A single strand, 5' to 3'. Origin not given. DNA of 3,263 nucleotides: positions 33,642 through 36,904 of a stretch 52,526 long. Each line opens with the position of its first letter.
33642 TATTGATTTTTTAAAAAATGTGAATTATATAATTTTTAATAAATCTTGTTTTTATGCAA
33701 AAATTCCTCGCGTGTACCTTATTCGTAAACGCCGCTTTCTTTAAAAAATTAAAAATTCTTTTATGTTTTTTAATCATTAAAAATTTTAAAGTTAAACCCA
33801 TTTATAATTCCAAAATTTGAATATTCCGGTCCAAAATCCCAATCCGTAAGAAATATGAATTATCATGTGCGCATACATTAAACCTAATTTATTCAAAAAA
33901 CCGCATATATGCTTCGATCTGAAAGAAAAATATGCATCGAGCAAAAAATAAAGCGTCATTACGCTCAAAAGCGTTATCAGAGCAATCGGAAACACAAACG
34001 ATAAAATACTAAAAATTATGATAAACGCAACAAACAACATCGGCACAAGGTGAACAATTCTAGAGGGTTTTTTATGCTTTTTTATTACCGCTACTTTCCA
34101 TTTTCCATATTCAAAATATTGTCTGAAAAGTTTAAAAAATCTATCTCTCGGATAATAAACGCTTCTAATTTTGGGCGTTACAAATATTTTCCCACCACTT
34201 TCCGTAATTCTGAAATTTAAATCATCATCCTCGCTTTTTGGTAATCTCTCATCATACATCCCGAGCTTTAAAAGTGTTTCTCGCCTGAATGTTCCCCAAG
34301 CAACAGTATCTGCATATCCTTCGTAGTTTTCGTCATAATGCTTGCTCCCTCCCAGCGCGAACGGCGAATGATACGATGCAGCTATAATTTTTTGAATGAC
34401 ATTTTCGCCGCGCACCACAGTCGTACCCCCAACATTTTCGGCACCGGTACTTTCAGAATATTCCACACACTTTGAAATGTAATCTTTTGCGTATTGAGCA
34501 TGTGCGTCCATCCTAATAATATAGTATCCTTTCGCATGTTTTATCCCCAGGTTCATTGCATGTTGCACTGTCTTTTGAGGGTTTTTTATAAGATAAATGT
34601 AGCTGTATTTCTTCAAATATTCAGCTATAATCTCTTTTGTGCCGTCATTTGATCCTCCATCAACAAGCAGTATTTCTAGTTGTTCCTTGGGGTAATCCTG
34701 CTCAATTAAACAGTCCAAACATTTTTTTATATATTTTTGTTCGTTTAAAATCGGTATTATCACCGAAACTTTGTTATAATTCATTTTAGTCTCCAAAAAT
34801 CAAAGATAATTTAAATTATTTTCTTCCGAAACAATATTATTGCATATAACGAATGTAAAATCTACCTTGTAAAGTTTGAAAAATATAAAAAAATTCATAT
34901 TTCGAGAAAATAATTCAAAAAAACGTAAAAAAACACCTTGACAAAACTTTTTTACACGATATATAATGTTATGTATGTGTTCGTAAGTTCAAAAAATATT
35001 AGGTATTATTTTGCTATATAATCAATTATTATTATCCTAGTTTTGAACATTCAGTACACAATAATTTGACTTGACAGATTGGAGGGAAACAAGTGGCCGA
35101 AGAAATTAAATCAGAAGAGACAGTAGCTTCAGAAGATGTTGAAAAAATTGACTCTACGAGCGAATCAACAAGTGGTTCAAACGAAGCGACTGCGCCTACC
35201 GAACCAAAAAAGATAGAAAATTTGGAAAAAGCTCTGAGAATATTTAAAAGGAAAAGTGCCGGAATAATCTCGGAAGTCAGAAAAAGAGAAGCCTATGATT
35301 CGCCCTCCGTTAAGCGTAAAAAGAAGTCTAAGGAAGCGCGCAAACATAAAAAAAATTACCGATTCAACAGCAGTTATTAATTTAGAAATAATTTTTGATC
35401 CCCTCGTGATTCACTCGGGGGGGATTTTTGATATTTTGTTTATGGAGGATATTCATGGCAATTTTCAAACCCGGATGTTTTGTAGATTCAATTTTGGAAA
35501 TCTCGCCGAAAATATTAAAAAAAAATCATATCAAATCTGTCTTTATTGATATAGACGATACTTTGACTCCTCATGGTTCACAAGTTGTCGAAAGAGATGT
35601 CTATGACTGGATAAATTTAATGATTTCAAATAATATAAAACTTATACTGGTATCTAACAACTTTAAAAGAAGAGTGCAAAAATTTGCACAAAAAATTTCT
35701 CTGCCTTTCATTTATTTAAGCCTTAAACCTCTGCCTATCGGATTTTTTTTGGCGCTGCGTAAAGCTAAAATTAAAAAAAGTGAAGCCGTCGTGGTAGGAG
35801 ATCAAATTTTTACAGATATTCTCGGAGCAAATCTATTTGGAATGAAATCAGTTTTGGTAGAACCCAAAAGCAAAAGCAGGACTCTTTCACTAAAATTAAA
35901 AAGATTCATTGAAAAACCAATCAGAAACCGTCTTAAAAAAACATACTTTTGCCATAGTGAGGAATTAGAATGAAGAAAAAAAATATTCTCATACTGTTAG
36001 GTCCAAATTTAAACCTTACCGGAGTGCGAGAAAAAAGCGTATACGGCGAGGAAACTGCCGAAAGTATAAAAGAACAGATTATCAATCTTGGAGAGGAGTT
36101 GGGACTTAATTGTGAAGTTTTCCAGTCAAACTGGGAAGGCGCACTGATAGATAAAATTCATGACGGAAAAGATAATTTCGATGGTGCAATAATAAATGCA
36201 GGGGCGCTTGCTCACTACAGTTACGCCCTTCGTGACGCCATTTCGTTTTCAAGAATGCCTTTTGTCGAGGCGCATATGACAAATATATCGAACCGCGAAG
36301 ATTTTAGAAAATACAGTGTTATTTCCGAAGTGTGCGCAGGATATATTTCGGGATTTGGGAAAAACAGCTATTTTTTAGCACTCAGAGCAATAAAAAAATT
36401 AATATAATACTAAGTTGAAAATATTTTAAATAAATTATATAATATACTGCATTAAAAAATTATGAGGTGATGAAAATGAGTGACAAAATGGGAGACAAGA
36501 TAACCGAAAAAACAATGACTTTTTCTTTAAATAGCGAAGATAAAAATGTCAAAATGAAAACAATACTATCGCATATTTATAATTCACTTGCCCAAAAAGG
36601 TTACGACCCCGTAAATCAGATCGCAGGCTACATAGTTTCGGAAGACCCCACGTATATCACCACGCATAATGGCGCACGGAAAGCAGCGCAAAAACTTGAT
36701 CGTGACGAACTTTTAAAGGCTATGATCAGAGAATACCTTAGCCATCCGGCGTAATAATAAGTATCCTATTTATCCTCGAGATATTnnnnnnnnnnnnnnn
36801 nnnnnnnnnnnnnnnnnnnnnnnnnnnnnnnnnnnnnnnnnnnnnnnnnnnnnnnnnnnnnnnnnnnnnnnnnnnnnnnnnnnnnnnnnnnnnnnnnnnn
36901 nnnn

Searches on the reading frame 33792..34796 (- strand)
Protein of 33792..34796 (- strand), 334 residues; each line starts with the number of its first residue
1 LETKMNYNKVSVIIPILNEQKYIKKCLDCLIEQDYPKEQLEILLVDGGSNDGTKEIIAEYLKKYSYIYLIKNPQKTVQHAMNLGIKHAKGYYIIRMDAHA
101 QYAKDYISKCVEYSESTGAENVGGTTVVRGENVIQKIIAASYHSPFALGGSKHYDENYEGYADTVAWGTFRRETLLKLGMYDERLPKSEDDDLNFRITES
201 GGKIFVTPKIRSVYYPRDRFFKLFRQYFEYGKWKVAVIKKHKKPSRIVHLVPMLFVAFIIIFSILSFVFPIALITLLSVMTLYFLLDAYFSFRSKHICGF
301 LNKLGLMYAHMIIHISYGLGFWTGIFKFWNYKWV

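Call 13: search_protein_families(library=pfam, proteins=[window:33792-34796:-], max_evalue=0.001)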
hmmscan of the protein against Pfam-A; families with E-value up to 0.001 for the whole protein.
window:33792-34796:- (334 aa): 3 families
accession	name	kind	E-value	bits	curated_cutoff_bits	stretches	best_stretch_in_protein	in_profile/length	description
PF00535.33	Glycos_transf_2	-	3e-32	112.3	23.3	1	11-138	1-127/168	Glycosyl transferase family 2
PF10111.15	Glyco_tranf_2_2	-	1.2e-12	48.3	27.3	1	11-114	1-106/276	Glycosyltransferase like family 2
PF13641.12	Glyco_tranf_2_3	-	5.6e-09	36.8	27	1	10-226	3-223/230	Glycosyltransferase like family 2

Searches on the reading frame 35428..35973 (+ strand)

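Call 13: search_protein_families(library=pfam, proteins=[window:35428-35973:+], max_evalue=0.001)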
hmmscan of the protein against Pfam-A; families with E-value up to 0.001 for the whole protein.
window:35428-35973:+ (181 aa): 4 families
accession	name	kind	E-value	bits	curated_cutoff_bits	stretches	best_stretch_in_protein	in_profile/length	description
PF00702.32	Hydrolase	-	3.3e-10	41.1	26.4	1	60-138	105-191/191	haloacid dehalogenase-like hydrolase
PF13242.12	Hydrolase_like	-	5.5e-10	39.5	22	1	100-145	4-49/75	HAD-hyrolase-like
PF09419.16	PGP_phosphatase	-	1.5e-09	38.1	20.4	1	13-144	17-163/168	Mitochondrial PGP phosphatase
PF13419.12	HAD_2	-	5e-07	30.5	23.8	1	57-144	83-178/178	Haloacid dehalogenase-like hydrolase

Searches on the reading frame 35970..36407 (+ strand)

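Call 13: search_protein_families(library=pfam, proteins=[window:35970-36407:+], max_evalue=0.001)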
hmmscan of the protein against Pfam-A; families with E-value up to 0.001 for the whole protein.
window:35970-36407:+ (145 aa): 1 family
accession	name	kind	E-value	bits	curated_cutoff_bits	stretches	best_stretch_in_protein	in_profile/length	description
PF01220.24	DHquinase_II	-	3.5e-51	173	23.3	1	5-141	1-137/138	Dehydroquinase class II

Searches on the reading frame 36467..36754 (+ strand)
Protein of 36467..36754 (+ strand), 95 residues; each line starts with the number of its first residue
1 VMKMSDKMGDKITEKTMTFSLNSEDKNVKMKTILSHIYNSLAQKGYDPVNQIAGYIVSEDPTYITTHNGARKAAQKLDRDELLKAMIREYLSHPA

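Call 13: search_protein_families(library=pfam, proteins=[window:36467-36754:+], max_evalue=0.001)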
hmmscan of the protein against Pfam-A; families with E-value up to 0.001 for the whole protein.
window:36467-36754:+ (95 aa): 1 family
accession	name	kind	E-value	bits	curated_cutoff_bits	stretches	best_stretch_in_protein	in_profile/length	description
PF06135.17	IreB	-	2.7e-31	108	25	1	14-91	1-77/78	IreB regulatory phosphoprotein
